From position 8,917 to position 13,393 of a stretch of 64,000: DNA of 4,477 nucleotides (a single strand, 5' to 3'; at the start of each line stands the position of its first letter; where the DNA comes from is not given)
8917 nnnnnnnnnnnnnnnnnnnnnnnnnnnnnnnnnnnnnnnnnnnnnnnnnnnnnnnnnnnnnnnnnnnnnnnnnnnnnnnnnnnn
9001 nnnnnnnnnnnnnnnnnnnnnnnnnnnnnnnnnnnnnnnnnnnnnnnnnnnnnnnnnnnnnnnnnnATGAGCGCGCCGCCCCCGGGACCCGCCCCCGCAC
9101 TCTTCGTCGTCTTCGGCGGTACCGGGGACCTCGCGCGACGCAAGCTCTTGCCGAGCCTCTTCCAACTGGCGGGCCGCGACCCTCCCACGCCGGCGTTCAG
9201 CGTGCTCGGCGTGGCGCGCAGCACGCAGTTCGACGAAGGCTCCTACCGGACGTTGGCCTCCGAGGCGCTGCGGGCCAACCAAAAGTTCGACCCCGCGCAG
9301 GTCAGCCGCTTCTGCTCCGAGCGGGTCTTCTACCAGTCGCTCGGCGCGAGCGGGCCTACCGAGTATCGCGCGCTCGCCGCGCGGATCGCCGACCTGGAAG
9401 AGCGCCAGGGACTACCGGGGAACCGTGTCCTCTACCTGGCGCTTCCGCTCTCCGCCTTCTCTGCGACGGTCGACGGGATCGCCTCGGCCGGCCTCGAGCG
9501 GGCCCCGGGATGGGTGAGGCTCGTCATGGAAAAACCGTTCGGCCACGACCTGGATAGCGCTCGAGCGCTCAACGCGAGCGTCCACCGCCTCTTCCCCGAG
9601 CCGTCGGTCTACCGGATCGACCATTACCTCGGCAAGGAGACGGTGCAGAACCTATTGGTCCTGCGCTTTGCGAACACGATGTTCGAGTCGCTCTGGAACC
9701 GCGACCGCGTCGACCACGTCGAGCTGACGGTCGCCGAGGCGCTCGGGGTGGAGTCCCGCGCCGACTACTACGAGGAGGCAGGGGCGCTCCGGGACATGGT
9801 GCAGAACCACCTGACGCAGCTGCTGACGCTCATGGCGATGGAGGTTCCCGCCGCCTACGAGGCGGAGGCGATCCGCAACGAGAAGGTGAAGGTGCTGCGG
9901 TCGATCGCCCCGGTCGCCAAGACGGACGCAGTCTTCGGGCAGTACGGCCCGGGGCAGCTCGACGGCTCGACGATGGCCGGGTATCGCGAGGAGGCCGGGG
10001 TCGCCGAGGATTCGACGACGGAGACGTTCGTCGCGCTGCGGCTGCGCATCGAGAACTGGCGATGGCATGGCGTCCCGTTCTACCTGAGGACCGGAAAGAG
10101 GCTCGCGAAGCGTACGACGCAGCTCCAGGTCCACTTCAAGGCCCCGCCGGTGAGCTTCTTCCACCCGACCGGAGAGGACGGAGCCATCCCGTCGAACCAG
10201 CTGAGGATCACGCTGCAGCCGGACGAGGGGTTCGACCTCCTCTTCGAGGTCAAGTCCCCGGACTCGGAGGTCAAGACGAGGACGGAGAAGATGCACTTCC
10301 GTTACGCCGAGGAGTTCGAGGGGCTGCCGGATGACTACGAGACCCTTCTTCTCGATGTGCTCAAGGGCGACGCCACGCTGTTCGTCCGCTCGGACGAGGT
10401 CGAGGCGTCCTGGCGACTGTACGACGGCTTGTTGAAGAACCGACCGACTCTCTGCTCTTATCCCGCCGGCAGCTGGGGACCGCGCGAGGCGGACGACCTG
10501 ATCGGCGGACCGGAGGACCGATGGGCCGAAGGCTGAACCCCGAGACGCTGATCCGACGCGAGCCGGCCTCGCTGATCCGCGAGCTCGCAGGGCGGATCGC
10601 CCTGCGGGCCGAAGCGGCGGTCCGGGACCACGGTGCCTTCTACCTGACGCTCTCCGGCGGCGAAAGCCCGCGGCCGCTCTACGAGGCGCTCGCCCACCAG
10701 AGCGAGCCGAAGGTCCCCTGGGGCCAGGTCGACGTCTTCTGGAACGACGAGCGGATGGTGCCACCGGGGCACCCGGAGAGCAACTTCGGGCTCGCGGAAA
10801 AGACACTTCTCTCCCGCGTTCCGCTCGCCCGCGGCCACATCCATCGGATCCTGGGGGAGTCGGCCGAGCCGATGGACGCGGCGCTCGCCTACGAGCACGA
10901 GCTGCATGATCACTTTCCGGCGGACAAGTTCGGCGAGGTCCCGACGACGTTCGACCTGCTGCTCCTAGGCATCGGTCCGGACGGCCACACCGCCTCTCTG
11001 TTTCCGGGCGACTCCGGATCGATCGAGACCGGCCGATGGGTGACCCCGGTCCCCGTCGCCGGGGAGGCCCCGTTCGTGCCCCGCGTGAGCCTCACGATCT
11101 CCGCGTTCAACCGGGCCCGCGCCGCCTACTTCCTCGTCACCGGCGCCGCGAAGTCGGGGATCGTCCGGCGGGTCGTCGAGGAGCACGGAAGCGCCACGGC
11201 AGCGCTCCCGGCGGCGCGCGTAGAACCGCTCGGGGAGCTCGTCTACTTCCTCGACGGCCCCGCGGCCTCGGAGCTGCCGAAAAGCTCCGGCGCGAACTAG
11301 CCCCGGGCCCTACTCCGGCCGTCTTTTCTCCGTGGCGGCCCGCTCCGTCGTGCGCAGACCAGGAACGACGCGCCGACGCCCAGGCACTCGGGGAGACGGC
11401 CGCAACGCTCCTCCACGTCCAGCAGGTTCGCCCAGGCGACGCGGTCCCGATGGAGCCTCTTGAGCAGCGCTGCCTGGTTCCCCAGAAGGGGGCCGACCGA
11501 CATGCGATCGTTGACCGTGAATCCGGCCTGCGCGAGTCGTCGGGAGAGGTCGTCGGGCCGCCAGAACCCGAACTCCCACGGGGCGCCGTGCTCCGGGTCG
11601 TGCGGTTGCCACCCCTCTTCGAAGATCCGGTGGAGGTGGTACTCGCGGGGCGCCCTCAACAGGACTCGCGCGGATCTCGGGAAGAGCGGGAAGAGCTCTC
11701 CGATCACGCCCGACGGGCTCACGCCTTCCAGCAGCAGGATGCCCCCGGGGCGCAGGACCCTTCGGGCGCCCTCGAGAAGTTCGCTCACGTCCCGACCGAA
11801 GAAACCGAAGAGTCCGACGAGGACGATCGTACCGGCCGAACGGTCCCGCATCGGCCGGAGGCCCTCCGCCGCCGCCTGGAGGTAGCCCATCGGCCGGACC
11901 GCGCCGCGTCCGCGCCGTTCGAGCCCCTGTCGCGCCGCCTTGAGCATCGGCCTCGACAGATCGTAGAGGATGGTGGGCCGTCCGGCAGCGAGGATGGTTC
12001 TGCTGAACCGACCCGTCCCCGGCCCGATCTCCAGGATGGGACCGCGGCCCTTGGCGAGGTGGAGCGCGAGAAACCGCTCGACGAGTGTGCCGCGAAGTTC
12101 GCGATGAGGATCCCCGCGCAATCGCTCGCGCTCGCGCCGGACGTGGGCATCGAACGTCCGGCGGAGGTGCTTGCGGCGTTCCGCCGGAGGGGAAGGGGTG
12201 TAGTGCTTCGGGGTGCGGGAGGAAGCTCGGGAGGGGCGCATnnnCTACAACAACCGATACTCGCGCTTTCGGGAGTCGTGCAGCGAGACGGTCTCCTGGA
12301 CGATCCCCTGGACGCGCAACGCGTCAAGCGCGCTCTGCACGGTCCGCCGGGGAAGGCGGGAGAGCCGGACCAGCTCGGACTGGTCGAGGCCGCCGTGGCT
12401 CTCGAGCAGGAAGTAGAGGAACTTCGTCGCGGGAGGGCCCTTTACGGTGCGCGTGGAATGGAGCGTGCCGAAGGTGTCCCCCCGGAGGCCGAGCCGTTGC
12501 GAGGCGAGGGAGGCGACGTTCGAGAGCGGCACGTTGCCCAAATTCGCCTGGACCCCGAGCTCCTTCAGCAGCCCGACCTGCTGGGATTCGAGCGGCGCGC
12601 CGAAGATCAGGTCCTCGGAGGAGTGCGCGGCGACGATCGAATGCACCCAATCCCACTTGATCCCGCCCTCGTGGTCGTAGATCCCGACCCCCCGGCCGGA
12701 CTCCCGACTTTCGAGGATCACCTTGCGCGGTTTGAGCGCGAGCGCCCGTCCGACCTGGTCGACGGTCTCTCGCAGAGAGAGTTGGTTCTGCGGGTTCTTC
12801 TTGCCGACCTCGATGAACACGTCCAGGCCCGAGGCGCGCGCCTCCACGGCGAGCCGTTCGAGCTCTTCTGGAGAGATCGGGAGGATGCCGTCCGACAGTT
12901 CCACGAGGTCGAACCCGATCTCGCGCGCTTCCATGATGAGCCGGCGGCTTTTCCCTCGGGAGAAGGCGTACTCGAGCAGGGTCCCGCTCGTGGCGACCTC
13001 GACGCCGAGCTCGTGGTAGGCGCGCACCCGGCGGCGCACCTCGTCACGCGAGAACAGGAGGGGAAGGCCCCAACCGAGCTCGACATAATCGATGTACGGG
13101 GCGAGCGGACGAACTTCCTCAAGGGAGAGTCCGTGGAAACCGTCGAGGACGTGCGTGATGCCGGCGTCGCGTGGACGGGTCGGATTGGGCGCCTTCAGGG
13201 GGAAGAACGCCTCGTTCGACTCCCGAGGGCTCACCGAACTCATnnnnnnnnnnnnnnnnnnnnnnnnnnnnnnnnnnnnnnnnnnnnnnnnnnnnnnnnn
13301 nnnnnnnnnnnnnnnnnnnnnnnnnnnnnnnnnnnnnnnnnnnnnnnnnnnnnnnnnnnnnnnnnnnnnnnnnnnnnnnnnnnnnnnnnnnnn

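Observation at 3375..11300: Complete bacterial-type oxidative pentose phosphate operon in an apparent archaeon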

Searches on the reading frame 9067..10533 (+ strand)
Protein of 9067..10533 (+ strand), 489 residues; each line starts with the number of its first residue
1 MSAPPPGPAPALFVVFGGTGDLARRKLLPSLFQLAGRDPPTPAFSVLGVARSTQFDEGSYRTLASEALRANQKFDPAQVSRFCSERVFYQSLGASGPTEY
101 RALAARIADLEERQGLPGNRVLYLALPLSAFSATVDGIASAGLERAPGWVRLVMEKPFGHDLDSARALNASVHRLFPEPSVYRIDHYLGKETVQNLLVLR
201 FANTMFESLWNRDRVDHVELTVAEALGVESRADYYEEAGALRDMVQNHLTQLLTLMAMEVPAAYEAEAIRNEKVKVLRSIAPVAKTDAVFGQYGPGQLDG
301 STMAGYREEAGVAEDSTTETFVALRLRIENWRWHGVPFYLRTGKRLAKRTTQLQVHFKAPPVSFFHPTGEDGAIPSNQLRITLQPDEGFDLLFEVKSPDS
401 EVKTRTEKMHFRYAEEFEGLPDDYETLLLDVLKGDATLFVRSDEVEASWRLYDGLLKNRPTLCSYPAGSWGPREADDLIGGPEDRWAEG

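Call 14: find_related_loci(query=window:9067-10533:+, collection=genome_contigs, flank=8000)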
Query window:9067-10533:+ (489 aa) in genome_contigs; peptide patterns used: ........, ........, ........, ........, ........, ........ (x = any residue, [..] = any of these).
600 stretches matched a pattern (row limit reached: there are more); 578 encode a relative of the query (tblastn E <= 1e-3); the best 80 are kept; 80 distinct loci.
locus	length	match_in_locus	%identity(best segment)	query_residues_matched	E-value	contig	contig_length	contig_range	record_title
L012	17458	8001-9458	66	1-488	0e+0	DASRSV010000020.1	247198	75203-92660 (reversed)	MAG TPA_asm: Thermoplasmata archaeon isolate SMAG_U6321 k141_642692, whole genome shotgun sequence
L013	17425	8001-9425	63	12-487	0e+0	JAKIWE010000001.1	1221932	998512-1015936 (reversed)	MAG: Thermoplasmata archaeon isolate AcS5-107 NODE_1_length_1221932_cov_20.113987, whole genome shotgun sequence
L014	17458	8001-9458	61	1-487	0e+0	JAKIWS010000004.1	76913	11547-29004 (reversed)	MAG: Thermoplasmata archaeon isolate SubAcS15-120 SubAcS15-120_4, whole genome shotgun sequence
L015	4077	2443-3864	61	4-480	0e+0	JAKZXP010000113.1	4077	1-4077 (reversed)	MAG: Terriglobia bacterium isolate Langseth_Bin_00166 Langseth_Bin_00166_000000000113, whole genome shotgun sequence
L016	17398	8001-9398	62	12-479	0e+0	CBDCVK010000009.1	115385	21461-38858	MAG: Terriglobia bacterium isolate fbd17eb3-4d9a-4a8b-b5d4-e7992758775e genome assembly, contig: contig_9, whole genome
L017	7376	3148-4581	58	10-488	0e+0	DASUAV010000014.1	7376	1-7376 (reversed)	MAG TPA_asm: Candidatus Acidiferrales bacterium isolate SMAG_U2504 k141_259264, whole genome shotgun sequence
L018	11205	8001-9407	58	12-479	0e+0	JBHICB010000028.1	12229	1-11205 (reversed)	MAG: Candidatus Hydrothermarchaeales archaeon isolate FS_2_bin.2 NODE_590_length_12229_cov_4.636767, whole genome shotgu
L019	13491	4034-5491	56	2-488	1e-179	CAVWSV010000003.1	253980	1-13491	MAG: uncultured Acidobacteriota bacterium isolate MFD01299.bin.1.7 genome assembly, contig: contig_10936, whole genome s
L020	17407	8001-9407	59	10-479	6e-179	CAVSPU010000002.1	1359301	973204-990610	MAG: uncultured Acidobacteriota bacterium isolate MFD03044.bin.1.2 genome assembly, contig: contig_32811, whole genome s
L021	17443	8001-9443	57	7-488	1e-178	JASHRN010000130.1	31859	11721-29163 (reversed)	MAG: Candidatus Acidiferrales bacterium isolate JOPF102 JOPF_N10C_contig_123278, whole genome shotgun sequence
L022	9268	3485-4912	57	10-486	8e-179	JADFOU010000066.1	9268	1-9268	MAG: candidate division TA06 bacterium isolate B6T1B8 B6T1B8_NODE15323, whole genome shotgun sequence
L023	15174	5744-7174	59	9-486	5e-178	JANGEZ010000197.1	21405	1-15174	MAG: Candidatus Methylomirabilis sp. bin48 c_000000046815, whole genome shotgun sequence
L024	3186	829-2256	56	12-488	0e+0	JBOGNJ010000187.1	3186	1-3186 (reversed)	MAG: Candidatus Acidiferrales bacterium isolate TC-S_metawrap_bin.258 k127_3668676, whole genome shotgun sequence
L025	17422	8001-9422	59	10-479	8e-178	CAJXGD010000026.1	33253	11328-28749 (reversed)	TPA_asm: uncultured bacterium isolate SRR4028170_bin.16_MetaBAT_v2.12.1_MAG genome assembly, contig: NODE_307_length_332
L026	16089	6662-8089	57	12-488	4e-177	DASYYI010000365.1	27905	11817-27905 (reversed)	MAG TPA_asm: Candidatus Acidiferrales bacterium isolate SMAG_U6331 k141_282017, whole genome shotgun sequence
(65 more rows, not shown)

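Call 15: find_homologous_proteins(query=window:9067-10533:+)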
Query window:9067-10533:+ (489 aa): 8000 proteins with E <= 0.001 among 8000 candidates; the best 120 are listed.
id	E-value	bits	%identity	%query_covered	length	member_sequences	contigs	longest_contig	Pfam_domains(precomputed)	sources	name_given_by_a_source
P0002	2.9e-208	711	66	100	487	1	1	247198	PF02781.22,PF00479.29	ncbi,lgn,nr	ncbi:MAG TPA: glucose-6-phosphate dehydrogenase [Thermoplasmata archaeon]|nr:glucose-6-phosphate deh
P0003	2.7e-196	671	65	96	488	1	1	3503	PF02781.22,PF00479.29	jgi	jgi:glucose-6-phosphate 1-dehydrogenase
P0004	2.2e-194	665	63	99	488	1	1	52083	PF02781.22,PF00479.29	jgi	jgi:glucose-6-phosphate 1-dehydrogenase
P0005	2.4e-194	665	62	100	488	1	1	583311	PF02781.22,PF00479.29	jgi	jgi:glucose-6-phosphate 1-dehydrogenase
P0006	4.5e-193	661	64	97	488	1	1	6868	PF02781.22,PF00479.29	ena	-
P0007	1.1e-190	653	62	98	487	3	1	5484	PF02781.22,PF00479.29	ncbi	-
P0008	5.2e-190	651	63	97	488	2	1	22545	PF02781.22,PF00479.29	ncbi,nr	ncbi:MAG: glucose-6-phosphate dehydrogenase [Thermoplasmata archaeon]|nr:glucose-6-phosphate dehydro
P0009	2.6e-188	645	61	100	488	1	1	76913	PF02781.22,PF00479.29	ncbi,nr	ncbi:MAG: glucose-6-phosphate dehydrogenase [Thermoplasmata archaeon]|nr:glucose-6-phosphate dehydro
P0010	6.5e-188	644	62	97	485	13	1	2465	PF02781.22,PF00479.29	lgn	-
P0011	1.3e-186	639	62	99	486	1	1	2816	PF02781.22,PF00479.29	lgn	-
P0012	6.7e-185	634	62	97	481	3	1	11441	PF02781.22,PF00479.29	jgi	-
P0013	3.2e-184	632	61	97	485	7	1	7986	PF02781.22,PF00479.29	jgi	jgi:glucose-6-phosphate 1-dehydrogenase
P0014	6.5e-184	631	60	98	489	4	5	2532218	PF02781.22,PF00479.29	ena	-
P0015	7.0e-184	630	61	98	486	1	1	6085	PF02781.22,PF00479.29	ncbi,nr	ncbi:MAG: glucose-6-phosphate dehydrogenase [candidate division NC10 bacterium]|nr:glucose-6-phospha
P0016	2.4e-183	629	59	99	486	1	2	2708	PF02781.22,PF00479.29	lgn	-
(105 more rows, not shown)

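Call 49: search_protein_families(library=ncbifam, proteins=[window:9067-10533:+], max_evalue=1e-10)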
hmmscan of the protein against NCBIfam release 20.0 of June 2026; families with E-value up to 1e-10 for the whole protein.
window:9067-10533:+ (489 aa): 3 families
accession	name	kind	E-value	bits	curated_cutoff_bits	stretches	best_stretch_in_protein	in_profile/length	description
TIGR00871.1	zwf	equivalog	8.8e-168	559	400.6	1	11-487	3-484/486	glucose-6-phosphate dehydrogenase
NF009492.0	PRK12853.1-3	equivalog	8.7e-119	397.5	428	1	10-477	9-462/472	glucose-6-phosphate dehydrogenase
NF004331.0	PRK05722.2-1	equivalog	3.1e-58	198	622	1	13-359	6-326/425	glucose-6-phosphate dehydrogenase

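Call 62: search_solved_structures(query=window:9067-10533:+, max_evalue=1e-40, show_alignments=1)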
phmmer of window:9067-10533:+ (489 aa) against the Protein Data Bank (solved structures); distinct sequences matched with E-value up to 1e-40: 42.
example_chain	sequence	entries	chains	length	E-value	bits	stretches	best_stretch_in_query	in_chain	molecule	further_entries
9emm_A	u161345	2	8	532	1e-123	417.1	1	8-486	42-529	Glucose-6-phosphate 1-dehydrogenase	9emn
7xhp_A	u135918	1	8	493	3.5e-107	362.6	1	12-479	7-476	Glucose 6-Phosphate Dehydrogenase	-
7xhl_A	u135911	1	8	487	5.9e-107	361.8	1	12-479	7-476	Glucose 6-Phosphate Dehydrogenase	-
8fuy_A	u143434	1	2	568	2.8e-99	336.5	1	10-480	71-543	Glucose-6-phosphate 1-dehydrogenase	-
8u2w_A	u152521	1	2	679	4.9e-99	335.7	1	10-480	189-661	Acetyl-coenzyme A synthetase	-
6d23_A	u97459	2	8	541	2.2e-97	330.3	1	12-479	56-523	Glucose-6-phosphate 1-dehydrogenase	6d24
5aq1_A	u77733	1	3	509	1.3e-96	327.8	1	12-479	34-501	GLUCOSE-6-PHOSPHATE DEHYDROGENASE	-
7zhy_A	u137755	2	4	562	3.2e-92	313.3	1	13-480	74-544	Glucose-6-phosphate 1-dehydrogenase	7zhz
7zhx_A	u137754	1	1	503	3.5e-92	313.1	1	13-480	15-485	Glucose-6-phosphate 1-dehydrogenase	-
7zht_A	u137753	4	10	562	5.1e-92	312.6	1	13-480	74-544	Glucose-6-phosphate 1-dehydrogenase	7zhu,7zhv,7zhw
9vp5_A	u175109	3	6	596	6.2e-92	312.3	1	13-480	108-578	Glucose-6-phosphate 1-dehydrogenase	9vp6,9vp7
6vaq_A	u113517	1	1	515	5.4e-88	299.3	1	12-479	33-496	Glucose-6-phosphate 1-dehydrogenase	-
7zvd_N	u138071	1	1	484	1.2e-87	298.2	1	12-479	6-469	Glucose-6-phosphate 1-dehydrogenase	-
2bh9_A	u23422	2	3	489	1.2e-87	298.2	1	12-479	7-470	GLUCOSE-6-PHOSPHATE 1-DEHYDROGENASE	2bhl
7zve_A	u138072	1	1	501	1.3e-87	298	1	12-479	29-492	Glucose-6-phosphate 1-dehydrogenase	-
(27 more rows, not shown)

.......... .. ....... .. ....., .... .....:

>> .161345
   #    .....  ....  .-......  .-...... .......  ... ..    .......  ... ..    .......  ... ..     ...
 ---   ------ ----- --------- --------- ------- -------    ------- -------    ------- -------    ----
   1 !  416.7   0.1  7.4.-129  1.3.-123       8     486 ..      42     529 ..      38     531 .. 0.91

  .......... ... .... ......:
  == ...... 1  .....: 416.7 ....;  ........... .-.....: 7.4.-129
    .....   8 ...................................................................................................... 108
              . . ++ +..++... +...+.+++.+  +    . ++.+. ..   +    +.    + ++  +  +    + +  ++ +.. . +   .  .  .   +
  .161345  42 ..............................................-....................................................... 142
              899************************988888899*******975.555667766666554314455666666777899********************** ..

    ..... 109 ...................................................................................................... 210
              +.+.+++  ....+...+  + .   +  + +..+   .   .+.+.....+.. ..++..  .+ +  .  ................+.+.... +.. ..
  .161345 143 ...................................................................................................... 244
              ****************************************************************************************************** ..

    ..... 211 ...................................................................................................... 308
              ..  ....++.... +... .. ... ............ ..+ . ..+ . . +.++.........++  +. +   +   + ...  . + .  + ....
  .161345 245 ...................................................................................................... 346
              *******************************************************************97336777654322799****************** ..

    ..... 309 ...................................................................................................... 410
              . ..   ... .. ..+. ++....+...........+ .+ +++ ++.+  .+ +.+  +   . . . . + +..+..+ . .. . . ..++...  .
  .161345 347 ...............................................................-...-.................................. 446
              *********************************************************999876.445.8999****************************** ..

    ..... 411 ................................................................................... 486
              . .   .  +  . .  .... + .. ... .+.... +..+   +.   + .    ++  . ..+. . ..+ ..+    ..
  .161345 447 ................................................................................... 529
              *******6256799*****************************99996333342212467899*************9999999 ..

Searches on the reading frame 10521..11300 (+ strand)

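Call 6: search_protein_families(library=pfam, proteins=[window:10521-11300:+])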
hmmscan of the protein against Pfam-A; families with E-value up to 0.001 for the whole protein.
window:10521-11300:+ (259 aa): 1 family
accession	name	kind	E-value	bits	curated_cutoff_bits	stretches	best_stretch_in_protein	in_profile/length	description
PF01182.26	Glucosamine_iso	-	1.9e-64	218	27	1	14-236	2-218/225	Glucosamine-6-phosphate isomerases/6-phosphogluconolactonase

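Call 49: search_protein_families(library=ncbifam, proteins=[window:10521-11297:+], max_evalue=1e-10)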
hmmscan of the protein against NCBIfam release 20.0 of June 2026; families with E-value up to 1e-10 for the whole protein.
window:10521-11297:+ (259 aa): 1 family
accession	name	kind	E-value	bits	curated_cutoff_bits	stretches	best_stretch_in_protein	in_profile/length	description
TIGR01198.1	pgl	equivalog_domain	3.1e-57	193.8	124.45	1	15-251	5-233/234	6-phosphogluconolactonase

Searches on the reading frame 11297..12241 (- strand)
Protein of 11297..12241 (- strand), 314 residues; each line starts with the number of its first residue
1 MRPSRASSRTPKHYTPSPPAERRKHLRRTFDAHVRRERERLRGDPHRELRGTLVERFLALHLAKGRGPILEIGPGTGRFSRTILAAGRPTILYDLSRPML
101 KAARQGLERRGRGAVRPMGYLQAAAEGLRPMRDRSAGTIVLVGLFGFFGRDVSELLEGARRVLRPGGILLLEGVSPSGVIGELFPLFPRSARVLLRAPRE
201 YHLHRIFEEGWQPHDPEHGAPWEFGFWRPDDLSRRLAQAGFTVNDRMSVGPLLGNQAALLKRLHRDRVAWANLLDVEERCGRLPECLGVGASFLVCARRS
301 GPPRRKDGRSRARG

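Call 6: search_protein_families(library=pfam, proteins=[window:11297-12241:-])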
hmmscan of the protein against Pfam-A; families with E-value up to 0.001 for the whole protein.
window:11297-12241:- (314 aa): 5 families
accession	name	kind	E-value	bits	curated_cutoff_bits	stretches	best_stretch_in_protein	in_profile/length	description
PF08241.18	Methyltransf_11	-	6.9e-14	52.7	21.2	1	70-170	1-94/95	Methyltransferase domain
PF08242.18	Methyltransf_12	-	9.7e-12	45.9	30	1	70-169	1-98/98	Methyltransferase domain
PF13649.12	Methyltransf_25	-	2.2e-11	44.7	27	1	69-167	1-97/97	Methyltransferase domain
PF13489.12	Methyltransf_23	-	3e-10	40.5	27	1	52-243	11-161/164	Methyltransferase domain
PF01209.24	Ubie_methyltran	-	2.3e-05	24.3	20.1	1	69-171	51-151/233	ubiE/COQ5 methyltransferase family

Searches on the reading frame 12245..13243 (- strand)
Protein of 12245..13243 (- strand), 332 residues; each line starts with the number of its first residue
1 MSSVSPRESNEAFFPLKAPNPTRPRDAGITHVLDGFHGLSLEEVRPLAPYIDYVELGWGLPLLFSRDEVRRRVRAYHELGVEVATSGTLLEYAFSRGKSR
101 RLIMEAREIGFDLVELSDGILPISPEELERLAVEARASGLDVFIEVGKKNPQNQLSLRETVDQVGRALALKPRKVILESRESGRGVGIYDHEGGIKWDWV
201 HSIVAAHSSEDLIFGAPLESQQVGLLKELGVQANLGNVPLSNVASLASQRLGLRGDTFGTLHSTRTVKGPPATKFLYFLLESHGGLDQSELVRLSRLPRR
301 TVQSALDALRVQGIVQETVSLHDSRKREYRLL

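Call 6: search_protein_families(library=pfam, proteins=[window:12245-13243:-])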
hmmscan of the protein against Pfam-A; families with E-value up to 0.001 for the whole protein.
window:12245-13243:- (332 aa): 2 families
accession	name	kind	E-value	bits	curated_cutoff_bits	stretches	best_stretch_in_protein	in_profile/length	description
PF02679.21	ComA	-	4.5e-60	203.5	25.2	1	20-256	3-243/243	(2R)-phospho-3-sulfolactate synthase (ComA)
PF12802.13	MarR_2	-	3.2e-05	24.4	27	1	275-325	10-60/61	MarR family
